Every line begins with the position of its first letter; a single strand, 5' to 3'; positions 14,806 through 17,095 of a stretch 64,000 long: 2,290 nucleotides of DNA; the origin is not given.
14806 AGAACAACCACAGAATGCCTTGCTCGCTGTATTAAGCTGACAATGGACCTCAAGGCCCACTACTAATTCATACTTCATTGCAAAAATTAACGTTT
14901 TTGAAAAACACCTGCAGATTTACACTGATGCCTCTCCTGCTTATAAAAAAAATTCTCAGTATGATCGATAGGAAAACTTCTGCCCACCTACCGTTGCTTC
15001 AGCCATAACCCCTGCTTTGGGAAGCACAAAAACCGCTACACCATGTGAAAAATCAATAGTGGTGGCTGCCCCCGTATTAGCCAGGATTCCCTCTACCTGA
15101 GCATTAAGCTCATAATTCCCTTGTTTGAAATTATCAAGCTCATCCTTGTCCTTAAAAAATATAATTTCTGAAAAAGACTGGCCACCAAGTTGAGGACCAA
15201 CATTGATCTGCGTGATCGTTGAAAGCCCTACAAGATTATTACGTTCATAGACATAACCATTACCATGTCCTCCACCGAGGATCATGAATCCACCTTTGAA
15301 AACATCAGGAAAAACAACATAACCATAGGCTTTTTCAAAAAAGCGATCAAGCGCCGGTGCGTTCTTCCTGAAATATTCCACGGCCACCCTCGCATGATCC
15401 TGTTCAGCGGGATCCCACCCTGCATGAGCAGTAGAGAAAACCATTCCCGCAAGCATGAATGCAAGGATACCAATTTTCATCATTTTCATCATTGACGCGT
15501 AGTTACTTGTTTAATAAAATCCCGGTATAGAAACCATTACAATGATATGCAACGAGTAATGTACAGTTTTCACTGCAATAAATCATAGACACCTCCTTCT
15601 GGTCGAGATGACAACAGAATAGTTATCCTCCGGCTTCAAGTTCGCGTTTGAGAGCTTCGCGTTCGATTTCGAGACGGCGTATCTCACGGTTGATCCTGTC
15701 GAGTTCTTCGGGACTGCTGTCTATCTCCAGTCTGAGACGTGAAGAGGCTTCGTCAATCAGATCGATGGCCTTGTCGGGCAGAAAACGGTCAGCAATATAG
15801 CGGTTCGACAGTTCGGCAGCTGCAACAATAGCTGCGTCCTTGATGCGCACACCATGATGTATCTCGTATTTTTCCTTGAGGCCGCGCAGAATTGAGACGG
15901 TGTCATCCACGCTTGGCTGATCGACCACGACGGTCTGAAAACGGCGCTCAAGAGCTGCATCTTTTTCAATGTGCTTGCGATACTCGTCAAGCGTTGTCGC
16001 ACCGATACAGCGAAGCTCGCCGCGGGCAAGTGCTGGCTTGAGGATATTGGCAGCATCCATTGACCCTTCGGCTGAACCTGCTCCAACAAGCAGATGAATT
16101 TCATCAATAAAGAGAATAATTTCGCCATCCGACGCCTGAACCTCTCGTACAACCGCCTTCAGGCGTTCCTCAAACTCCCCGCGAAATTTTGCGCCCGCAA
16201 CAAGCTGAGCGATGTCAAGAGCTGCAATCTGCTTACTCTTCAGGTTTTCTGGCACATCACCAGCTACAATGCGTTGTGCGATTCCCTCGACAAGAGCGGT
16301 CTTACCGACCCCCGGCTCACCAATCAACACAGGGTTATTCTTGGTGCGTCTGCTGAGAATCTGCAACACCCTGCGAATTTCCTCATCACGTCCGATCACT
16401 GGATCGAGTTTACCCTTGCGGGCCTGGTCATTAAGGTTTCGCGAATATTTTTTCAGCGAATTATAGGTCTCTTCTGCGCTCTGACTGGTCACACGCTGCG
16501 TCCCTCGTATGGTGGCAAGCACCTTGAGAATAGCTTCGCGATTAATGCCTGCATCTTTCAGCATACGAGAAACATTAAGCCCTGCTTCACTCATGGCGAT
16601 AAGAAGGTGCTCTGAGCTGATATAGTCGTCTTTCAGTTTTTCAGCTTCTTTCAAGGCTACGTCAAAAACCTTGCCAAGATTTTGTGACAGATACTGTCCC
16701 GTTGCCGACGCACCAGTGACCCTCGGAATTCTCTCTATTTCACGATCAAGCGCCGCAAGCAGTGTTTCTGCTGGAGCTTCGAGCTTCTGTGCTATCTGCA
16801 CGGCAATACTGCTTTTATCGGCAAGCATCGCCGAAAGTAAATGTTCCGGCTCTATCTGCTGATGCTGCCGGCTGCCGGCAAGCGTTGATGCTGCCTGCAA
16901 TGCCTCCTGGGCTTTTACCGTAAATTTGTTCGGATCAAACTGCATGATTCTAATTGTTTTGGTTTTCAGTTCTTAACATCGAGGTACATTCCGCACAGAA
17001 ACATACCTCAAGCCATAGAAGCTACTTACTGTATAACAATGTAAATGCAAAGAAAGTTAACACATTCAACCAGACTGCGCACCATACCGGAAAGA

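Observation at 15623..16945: ClpB encoded as an N-terminal half only: candidate naturally split Hsp100 disaggregase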

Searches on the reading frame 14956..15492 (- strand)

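Call 3: search_protein_families(library=pfam, proteins=[window:14956-15492:-])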
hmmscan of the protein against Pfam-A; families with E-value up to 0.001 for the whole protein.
window:14956-15492:- (178 aa): 1 family
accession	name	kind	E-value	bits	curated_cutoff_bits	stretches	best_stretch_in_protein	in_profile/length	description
PF04366.17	Ysc84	-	0.00084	19.5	25.1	0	95-176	2-88/127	Las17-binding protein actin regulator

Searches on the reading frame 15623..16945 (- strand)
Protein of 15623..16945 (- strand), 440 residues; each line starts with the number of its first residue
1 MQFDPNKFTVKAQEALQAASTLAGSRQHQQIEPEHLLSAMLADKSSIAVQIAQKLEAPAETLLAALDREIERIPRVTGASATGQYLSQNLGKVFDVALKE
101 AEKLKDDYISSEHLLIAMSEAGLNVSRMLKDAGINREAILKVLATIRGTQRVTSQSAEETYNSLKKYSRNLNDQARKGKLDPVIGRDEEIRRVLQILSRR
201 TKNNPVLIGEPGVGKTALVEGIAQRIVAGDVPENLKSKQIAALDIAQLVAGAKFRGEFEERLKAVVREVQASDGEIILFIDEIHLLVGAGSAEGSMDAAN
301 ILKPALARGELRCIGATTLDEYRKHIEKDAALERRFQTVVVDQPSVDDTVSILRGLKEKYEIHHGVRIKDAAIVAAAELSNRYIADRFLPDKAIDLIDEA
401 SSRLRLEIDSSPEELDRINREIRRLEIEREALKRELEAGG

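Call 3: search_protein_families(library=pfam, proteins=[window:15623-16945:-])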
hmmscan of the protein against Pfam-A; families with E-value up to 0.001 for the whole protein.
window:15623-16945:- (440 aa): 9 families
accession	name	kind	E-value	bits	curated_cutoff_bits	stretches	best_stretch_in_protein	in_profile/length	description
PF17871.7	AAA_lid_9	-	6.6e-35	119.6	22.8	1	345-436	1-92/104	AAA lid domain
PF02861.25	Clp_N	-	8.9e-20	71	20.7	2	19-70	1-52/53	Clp amino terminal domain, pathogenicity island component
PF00004.35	AAA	-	1.3e-13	52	21.2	1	206-337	2-124/131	ATPase family associated with various cellular activities (AAA)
PF13191.12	AAA_16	-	4.3e-09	37.5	32.6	1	183-234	2-63/167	AAA ATPase domain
PF23569.1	NBD_SMAX1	-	1e-06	29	27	1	187-287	16-119/212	SMAX1 nucleotide binding domain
PF01637.24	ATPase_2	-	2.3e-06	28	33.2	1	186-354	4-192/225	ATPase domain predominantly from Archaea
PF13401.12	AAA_22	-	3.8e-06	27.7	27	1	200-298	3-100/130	AAA domain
PF07728.20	AAA_5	-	6.2e-06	26.7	22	1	206-284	3-76/139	AAA domain (dynein-related subfamily)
PF05621.17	TniB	-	1.7e-05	24.8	22.4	0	213-342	46-185/189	Bacterial TniB protein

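Call 4: search_protein_families(library=ncbifam, proteins=[window:15623-16945:-])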
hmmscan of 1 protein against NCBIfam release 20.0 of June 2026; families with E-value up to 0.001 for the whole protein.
window:15623-16945:- (440 aa): 9 families
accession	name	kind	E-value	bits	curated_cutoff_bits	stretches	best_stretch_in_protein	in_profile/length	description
TIGR03346.1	chaperone_ClpB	equivalog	1e-200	669.2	1232.1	1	8-437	1-429/853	ATP-dependent chaperone ClpB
NF008118.0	PRK10865.1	equivalog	1e-162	543.1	1417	1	6-436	4-433/857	ATP-dependent chaperone ClpB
TIGR03345.1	VI_ClpV1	equivalog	5.3e-134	448.5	884.95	1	11-439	4-445/852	type VI secretion system ATPase TssH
TIGR02639.1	ClpA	equivalog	1.4e-124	417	993.15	1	11-414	4-418/734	ATP-dependent Clp protease ATP-binding subunit ClpA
NF033607.0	disagg_AAA_ClpG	exception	1.2e-114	384.1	1900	1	8-430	89-512/932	AAA family protein disaggregase ClpG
NF033606.1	heat_AAA_ClpK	exception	4.2e-112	375.7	1900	1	13-430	117-533/949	heat shock survival AAA family ATPase ClpK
NF008263.0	PRK11034.1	equivalog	2.6e-92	310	1350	1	15-407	9-412/758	ATP-dependent Clp protease ATP-binding subunit ClpA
TIGR00764.1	lon_rel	equivalog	0.00068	18.3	516.6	0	180-226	17-61/608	ATP-dependent protease LonB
NF006616.1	PRK09183.1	subfamily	0.00099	18.5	300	0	202-285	100-173/253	IS21-like element helper ATPase IstB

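Call 10: find_encoding_contigs(protein=window:15623-16945:-, flank=10000, max_places=6)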
Protein window:15623-16945:- (440 aa): 24 contigs read that carry it; 2 places shown.
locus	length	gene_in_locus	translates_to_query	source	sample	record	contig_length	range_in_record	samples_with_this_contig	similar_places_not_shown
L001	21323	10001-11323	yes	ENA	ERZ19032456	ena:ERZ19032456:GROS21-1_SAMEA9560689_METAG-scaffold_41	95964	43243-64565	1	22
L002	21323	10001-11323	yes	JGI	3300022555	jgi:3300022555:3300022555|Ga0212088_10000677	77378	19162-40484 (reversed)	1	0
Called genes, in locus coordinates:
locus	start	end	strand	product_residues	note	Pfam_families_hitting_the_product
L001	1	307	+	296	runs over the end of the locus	PF01882:DUF58, PF13519:VWA_2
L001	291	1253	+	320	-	-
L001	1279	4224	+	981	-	PF00675:Peptidase_M16, PF05193:Peptidase_M16_C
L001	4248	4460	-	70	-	-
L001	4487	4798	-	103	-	PF02416:TatA_B_E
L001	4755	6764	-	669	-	PF17804:TSP_NTD, PF00595:PDZ, PF03572:Peptidase_S41, PF11818:DUF3340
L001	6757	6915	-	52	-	-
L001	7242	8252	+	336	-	PF00092:VWA, PF13519:VWA_2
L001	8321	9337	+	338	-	PF00092:VWA, PF13519:VWA_2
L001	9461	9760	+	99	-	-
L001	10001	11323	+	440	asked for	PF02861:Clp_N, PF13401:AAA_22 (faint), PF01637:ATPase_2 (faint), PF05621:TniB (faint), PF13191:AAA_16, PF23569:NBD_SMAX1, PF00004:AAA, PF17871:AAA_lid_9, +1 more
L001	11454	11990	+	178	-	-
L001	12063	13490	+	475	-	PF02934:GatB_N, PF02637:GatB_Yqey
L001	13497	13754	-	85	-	PF02609:Exonuc_VII_S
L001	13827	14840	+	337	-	PF01018:GTP1_OBG, PF01926:MMR_HSR1, PF02421:FeoB_N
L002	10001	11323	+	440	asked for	PF02861:Clp_N, PF13401:AAA_22 (faint), PF01637:ATPase_2 (faint), PF05621:TniB (faint), PF13191:AAA_16, PF23569:NBD_SMAX1, PF00004:AAA, PF17871:AAA_lid_9, +1 more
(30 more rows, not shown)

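Call 11: find_homologous_proteins(query=window:15623-16945:-)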
Query window:15623-16945:- (440 aa): 8000 proteins with E <= 0.001 among 8000 candidates; the best 120 are listed.
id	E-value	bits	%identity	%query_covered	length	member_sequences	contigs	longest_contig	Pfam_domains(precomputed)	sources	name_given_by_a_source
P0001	7.8e-265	896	98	100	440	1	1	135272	PF02861.26,PF00004.36,PF13401.13,PF23569.2,PF17871.8,PF01637.25,PF13191.13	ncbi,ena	ncbi:MAG: Clp protease N-terminal domain-containing protein [Chlorobiaceae bacterium]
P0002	8.0e-265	896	98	100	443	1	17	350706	PF02861.26,PF00004.36,PF13401.13,PF23569.2,PF17871.8,PF01637.25,PF13191.13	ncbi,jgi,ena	-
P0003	2.3e-263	891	97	100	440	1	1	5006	PF02861.26,PF00004.36,PF13401.13,PF23569.2,PF17871.8,PF01637.25,PF05621.18,PF13191.13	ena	-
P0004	4.9e-259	877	95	100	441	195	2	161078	PF02861.26,PF00004.36,PF13401.13,PF23569.2,PF17871.8,PF01637.25,PF07728.21,PF05621.18,PF13191.13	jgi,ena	jgi:ATP-dependent Clp protease ATP-binding subunit ClpA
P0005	5.8e-257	870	94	100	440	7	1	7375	PF02861.26,PF00004.36,PF13401.13,PF23569.2,PF17871.8,PF01637.25,PF07728.21,PF13191.13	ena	-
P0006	7.0e-257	870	94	100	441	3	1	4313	PF02861.26,PF00004.36,PF23569.2,PF17871.8,PF01637.25,PF05621.18,PF13191.13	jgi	jgi:ATP-dependent Clp protease ATP-binding subunit ClpB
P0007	1.1e-251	853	92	100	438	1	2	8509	PF02861.26,PF00004.36,PF13401.13,PF23569.2,PF17871.8,PF01637.25,PF07728.21,PF05621.18,PF13191.13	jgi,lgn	jgi:ATP-dependent Clp protease ATP-binding subunit ClpB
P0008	2.7e-251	851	92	100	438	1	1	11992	PF02861.26,PF00004.36,PF13401.13,PF23569.2,PF17871.8,PF01637.25,PF07728.21,PF05621.18,PF13191.13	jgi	jgi:ATP-dependent Clp protease ATP-binding subunit ClpB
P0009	3.3e-251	851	91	100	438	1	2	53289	PF02861.26,PF00004.36,PF23569.2,PF17871.8,PF01637.25,PF05621.18,PF13191.13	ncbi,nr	ncbi:MAG: AAA family ATPase [Chlorobiaceae bacterium]|nr:AAA family ATPase [Chlorobiaceae bacterium]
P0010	6.4e-251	850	90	100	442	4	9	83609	PF02861.26,PF00004.36,PF13401.13,PF23569.2,PF17871.8,PF01637.25,PF07728.21,PF05621.18,PF13191.13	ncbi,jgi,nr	ncbi:MAG: AAA family ATPase [Chlorobi bacterium]|nr:AAA family ATPase [Chlorobiota bacterium]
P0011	1.2e-250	849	90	100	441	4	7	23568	PF02861.26,PF00004.36,PF13401.13,PF23569.2,PF17871.8,PF01637.25,PF05621.18,PF13191.13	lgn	-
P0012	2.0e-250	848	92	100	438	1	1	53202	PF02861.26,PF00004.36,PF23569.2,PF17871.8,PF01637.25,PF07728.21,PF05621.18,PF13191.13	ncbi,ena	-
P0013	3.7e-250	848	91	100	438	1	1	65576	PF02861.26,PF00004.36,PF23569.2,PF17871.8,PF01637.25,PF07728.21,PF05621.18,PF13191.13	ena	-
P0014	4.4e-250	847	90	100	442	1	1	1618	PF02861.26,PF00004.36,PF13401.13,PF23569.2,PF17871.8,PF01637.25,PF13191.13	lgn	-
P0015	4.7e-250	847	92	100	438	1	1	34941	PF02861.26,PF00004.36,PF23569.2,PF17871.8,PF01637.25,PF07728.21,PF05621.18,PF13191.13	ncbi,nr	ncbi:MAG: AAA family ATPase [Chlorobiaceae bacterium]|nr:AAA family ATPase [Chlorobiaceae bacterium]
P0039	4.0e-247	838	90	100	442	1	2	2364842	PF02861.26,PF00004.36,PF13401.13,PF23569.2,PF17871.8,PF07728.21,PF05621.18,PF13191.13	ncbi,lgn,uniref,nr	ncbi:Clp protease N-terminal domain-containing protein [Pelodictyon luteolum]|uniref:ATPase n=1 Tax=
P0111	7.2e-200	682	73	99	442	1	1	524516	PF02861.26,PF00004.36,PF23569.2,PF17871.8,PF07728.21,PF13191.13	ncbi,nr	ncbi:MAG: Clp protease N-terminal domain-containing protein [Chloroherpetonaceae bacterium]|nr:Clp p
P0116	9.8e-185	632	68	100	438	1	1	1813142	PF02861.26,PF00004.36,PF23569.2,PF17871.8,PF05621.18,PF13191.13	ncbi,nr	ncbi:MAG: AAA family ATPase [Bacteroidetes bacterium]|nr:AAA family ATPase [Bacteroidota bacterium]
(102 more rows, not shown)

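Call 12: find_related_loci(query=window:15623-16945:-, collection=genome_contigs, flank=10000)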
Query window:15623-16945:- (440 aa) in genome_contigs; peptide patterns used: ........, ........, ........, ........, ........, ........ (x = any residue, [..] = any of these).
600 stretches matched a pattern (row limit reached: there are more); 598 encode a relative of the query (tblastn E <= 1e-3); the best 80 are kept; 80 distinct loci.
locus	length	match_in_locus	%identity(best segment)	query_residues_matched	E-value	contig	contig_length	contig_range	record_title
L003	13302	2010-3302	66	6-437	0e+0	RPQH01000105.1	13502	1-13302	MAG: Ignavibacteriae bacterium isolate metabat2.211 metabat2.211_Contig_421510, whole genome shotgun sequence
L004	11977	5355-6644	66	6-435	0e+0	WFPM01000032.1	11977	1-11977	MAG: Rhodothermus sp. isolate S012_61 k151_134968, whole genome shotgun sequence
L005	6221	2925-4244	63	1-439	0e+0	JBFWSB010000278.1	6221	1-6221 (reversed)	MAG: Candidatus Kapaibacterium sp. isolate CA_2019_TPBF_22 NODE_48686_length_6221_cov_2.562192_TPBF, whole genome shotgu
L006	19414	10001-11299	63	1-435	0e+0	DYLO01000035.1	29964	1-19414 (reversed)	MAG TPA_asm: Ignavibacterium album isolate SulCav_AS07-7_32_191 SulCav_AS07_7_1428_length_29964_cov_124_287472, whole ge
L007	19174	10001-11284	64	7-435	0e+0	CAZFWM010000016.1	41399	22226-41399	MAG TPA_asm: uncultured Thermodesulfobacteriota bacterium isolate SRP077602_co7_231 genome assembly, contig: NODE_4325_l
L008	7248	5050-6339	65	6-435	0e+0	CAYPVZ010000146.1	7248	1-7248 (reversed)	MAG TPA_asm: uncultured Rhodothermales bacterium isolate binchicken_co237_18 genome assembly, contig: NODE_5820_length_7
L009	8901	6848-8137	64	6-435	0e+0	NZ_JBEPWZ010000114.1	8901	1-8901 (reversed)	MAG: Fodinibius sp. isolate 01_S196.semibin_refined.181 NODE_4152_length_8901_cov_3.002849, whole genome shotgun sequenc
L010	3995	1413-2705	62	6-435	0e+0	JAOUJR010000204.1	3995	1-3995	MAG: Nitrospirota bacterium isolate 8_1_Jan_SF_Bin13 8_1_Jan_SF_Bin13_scaffold_17145_c1, whole genome shotgun sequence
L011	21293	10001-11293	62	6-435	0e+0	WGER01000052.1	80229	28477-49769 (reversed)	MAG: Nitrospirae bacterium isolate S146_51 k151_475818, whole genome shotgun sequence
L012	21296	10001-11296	63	3-435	3e-179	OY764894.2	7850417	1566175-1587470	MAG: uncultured Desulfobacterium sp. isolate 35125921-b51f-40db-957b-bccbeeb29ead genome assembly, chromosome: 1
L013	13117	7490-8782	61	1-435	6e-179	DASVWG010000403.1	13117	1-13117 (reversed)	MAG TPA_asm: Pyrinomonadaceae bacterium isolate SMAG_U3364 k141_426259, whole genome shotgun sequence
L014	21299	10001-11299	63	3-435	2e-178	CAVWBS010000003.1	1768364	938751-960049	MAG: uncultured delta proteobacterium isolate MFD05442.bin.2.52 genome assembly, contig: contig_4772, whole genome shotg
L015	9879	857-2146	64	6-435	9e-178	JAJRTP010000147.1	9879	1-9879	MAG: Chloroflexota bacterium isolate Dive96_bin1.73 k141_1314430, whole genome shotgun sequence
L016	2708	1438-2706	64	1-422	0e+0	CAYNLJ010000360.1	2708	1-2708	MAG TPA_asm: uncultured Caldithrix sp. isolate SRP162660_co1_115 genome assembly, contig: NODE_62008_length_2708_cov_12.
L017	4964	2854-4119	64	7-435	0e+0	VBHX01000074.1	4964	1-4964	MAG: Chloroflexi bacterium isolate CF_115 14_0927_12_40cm_scaffold_21630, whole genome shotgun sequence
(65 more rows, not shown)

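Call 17: find_encoding_contigs(protein=P0116, flank=10000, max_places=2)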
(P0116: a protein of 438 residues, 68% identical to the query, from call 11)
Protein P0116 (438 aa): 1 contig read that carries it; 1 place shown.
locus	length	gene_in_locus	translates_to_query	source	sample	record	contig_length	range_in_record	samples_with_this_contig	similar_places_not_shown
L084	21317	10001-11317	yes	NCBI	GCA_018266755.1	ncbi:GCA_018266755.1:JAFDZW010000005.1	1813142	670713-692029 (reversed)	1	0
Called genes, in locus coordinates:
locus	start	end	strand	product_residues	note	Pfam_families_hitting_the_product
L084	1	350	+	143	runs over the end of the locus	PF08327:AHSA1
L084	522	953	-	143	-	PF08327:AHSA1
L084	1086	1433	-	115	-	PF00453:Ribosomal_L20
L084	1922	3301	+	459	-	PF00753:Lactamase_B, PF23023:Anti-Pycsar_Apyc1 (weak), PF12706:Lactamase_B_2, PF16661:Lactamase_B_6, PF10996:Beta-Casp, PF07521:RMMBL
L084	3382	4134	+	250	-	-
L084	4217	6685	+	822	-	PF01588:tRNA_bind, PF03483:B3_4, PF03484:B5, PF17759:tRNA_synthFbeta, PF03147:FDX-ACB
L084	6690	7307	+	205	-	-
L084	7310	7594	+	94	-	PF05164:ZapA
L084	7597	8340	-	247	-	PF00005:ABC_tran, PF13304:AAA_21 (faint)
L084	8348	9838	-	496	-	PF03968:LptD_N (faint), PF06835:LptC (faint), PF13100:OstA_2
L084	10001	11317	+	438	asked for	PF02861:Clp_N, PF05621:TniB (faint), PF13191:AAA_16 (weak), PF23569:NBD_SMAX1, PF00004:AAA, PF17871:AAA_lid_9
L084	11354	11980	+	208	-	PF01081:Aldolase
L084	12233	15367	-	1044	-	PF13485:Peptidase_MA_2, PF00930:DPPIV_N (faint), PF25174:Beta-prop_THOC3 (faint), PF26550:Tricorn_2nd, PF26549:Tricorn_N (weak), PF07676:PD40 (weak)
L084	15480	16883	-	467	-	PF00753:Lactamase_B, PF23023:Anti-Pycsar_Apyc1 (weak), PF12706:Lactamase_B_2 (faint), PF10996:Beta-Casp, PF07521:RMMBL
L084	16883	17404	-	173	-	PF02410:RsfS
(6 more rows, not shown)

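Call 18: find_encoding_contigs(protein=P0111, flank=10000, max_places=2)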
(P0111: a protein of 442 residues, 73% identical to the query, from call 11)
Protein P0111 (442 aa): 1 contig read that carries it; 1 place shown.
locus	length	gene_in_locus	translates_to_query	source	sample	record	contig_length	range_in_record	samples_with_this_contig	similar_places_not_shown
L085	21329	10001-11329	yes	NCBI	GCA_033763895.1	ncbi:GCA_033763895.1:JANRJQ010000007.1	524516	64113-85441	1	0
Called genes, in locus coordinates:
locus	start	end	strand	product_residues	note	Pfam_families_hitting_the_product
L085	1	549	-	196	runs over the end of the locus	PF00588:SpoU_methylase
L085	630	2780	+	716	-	PF17191:RecG_wedge, PF01336:tRNA_anti-codon, PF00270:DEAD, PF04851:ResIII, PF00271:Helicase_C, PF19833:RecG_dom3_C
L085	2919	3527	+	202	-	PF12840:HTH_20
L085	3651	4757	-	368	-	PF02327:BChl_A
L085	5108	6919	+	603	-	PF20154:LNT_N, PF00795:CN_hydrolase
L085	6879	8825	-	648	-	PF02518:HATPase_c, PF13589:HATPase_c_3, PF01119:DNA_mis_repair, PF08676:MutL_C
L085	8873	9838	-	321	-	PF02729:OTCace_N, PF00185:OTCace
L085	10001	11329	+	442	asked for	PF02861:Clp_N, PF07728:AAA_5 (faint), PF13191:AAA_16 (weak), PF23569:NBD_SMAX1, PF00004:AAA, PF17871:AAA_lid_9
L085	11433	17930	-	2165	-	PF00082:Peptidase_S8, PF10342:Kre9_KNH, PF18962:Por_Secre_tail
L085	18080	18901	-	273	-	PF01048:PNP_UDP_1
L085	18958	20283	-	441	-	PF02844:GARS_N, PF01071:GARS_A, PF02655:ATP-grasp_3 (faint), PF02786:CPSase_L_D2 (weak), PF02843:GARS_C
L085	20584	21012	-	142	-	-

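Call 54: find_encoding_contigs(protein=P0039, flank=10000, max_places=3)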
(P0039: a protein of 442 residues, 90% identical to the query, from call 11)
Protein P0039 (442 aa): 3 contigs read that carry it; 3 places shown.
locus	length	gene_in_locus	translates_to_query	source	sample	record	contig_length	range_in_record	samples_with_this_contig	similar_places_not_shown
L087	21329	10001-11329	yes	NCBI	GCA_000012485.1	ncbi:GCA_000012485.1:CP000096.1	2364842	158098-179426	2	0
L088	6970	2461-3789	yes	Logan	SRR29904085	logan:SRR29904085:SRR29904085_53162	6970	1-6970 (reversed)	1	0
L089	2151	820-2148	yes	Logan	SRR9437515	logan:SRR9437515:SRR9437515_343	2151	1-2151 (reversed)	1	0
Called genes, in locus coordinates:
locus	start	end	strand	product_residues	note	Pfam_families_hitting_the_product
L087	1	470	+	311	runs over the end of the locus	PF01967:MoaC, PF00994:MoCF_biosynth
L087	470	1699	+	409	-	PF03453:MoeA_N, PF00994:MoCF_biosynth, PF03454:MoeA_C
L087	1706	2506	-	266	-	PF02558:ApbA (weak), PF03446:NAD_binding_2, PF03807:F420_oxidored, PF14748:P5CR_dimer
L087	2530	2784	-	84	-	PF03083:MtN3_slv, PF04193:PQ-loop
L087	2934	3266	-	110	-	PF13442:Cytochrome_CBB3, PF00034:Cytochrom_C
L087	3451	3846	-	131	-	PF13442:Cytochrome_CBB3, PF00034:Cytochrom_C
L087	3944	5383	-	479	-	PF02310:B12-binding, PF04055:Radical_SAM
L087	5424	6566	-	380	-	PF00266:Aminotran_5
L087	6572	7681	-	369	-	PF00988:CPSase_sm_chain, PF00117:GATase, PF07722:Peptidase_C26 (weak)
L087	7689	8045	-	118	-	PF02699:YajC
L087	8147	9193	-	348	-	PF00814:TsaD, PF22521:HypF_C_2 (weak)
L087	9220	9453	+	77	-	-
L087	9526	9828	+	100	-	-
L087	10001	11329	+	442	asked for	PF02861:Clp_N, PF13401:AAA_22 (faint), PF05621:TniB (faint), PF13191:AAA_16 (weak), PF23569:NBD_SMAX1, PF00004:AAA, PF07728:AAA_5 (faint), PF17871:AAA_lid_9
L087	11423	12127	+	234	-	PF04366:Ysc84 (weak)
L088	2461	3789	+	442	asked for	PF02861:Clp_N, PF13401:AAA_22 (faint), PF05621:TniB (faint), PF13191:AAA_16 (weak), PF23569:NBD_SMAX1, PF00004:AAA, PF07728:AAA_5 (faint), PF17871:AAA_lid_9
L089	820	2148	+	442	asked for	PF02861:Clp_N, PF13401:AAA_22 (faint), PF05621:TniB (faint), PF13191:AAA_16 (weak), PF23569:NBD_SMAX1, PF00004:AAA, PF07728:AAA_5 (faint), PF17871:AAA_lid_9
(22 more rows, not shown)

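Call 81: search_solved_structures(query=window:15623-16945:-, max_evalue=1e-100, show_alignments=0)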
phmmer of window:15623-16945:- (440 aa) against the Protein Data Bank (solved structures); distinct sequences matched with E-value up to 1e-100: 29.
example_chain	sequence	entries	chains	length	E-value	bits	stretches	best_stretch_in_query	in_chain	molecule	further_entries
6dju_A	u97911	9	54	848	1.3e-152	511.5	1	8-436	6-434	Chaperone protein ClpB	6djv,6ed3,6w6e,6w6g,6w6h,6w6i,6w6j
1qvr_A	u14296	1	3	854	1.2e-145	488.6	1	7-437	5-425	ClpB protein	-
4d2q_A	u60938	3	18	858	5.7e-143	479.8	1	7-437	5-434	CLPB | CHAPERONE PROTEIN CLPB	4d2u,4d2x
6oax_C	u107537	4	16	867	1.3e-142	478.7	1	7-437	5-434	Hyperactive disaggregase ClpB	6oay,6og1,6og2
6og3_E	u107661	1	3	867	1.3e-142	478.7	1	7-437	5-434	Hyperactive disaggregase ClpB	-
6qs4_A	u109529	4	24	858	4.5e-142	476.8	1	7-437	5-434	Chaperone protein ClpB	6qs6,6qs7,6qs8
6rn2_A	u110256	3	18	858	4.7e-142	476.8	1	7-437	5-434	Chaperone protein ClpB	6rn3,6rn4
5ofo_C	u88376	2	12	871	6.7e-142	476.3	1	7-437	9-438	Chaperone protein ClpB,ATP-dependent Clp protease ATP-binding subunit ClpA,Chaperone prote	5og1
9ip0_A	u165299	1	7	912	6e-135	453.4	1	4-437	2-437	Chaperone protein ClpB1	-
6d00_1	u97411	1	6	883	1.6e-134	452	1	7-438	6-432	Calcarisporiella thermophila Hsp104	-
6azy_A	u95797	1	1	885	1e-133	449.3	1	7-438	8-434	Heat shock protein Hsp104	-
4hse_A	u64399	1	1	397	1.4e-126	425.8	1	153-437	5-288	Chaperone protein ClpB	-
4ciu_A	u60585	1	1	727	8.9e-125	419.9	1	147-435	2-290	CHAPERONE PROTEIN CLPB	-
5d4w_A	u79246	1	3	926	1.4e-124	419.2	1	7-437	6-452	Putative heat shock protein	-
6em8_A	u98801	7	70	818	2.4e-120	405.3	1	7-432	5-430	ATP-dependent Clp protease ATP-binding subunit ClpC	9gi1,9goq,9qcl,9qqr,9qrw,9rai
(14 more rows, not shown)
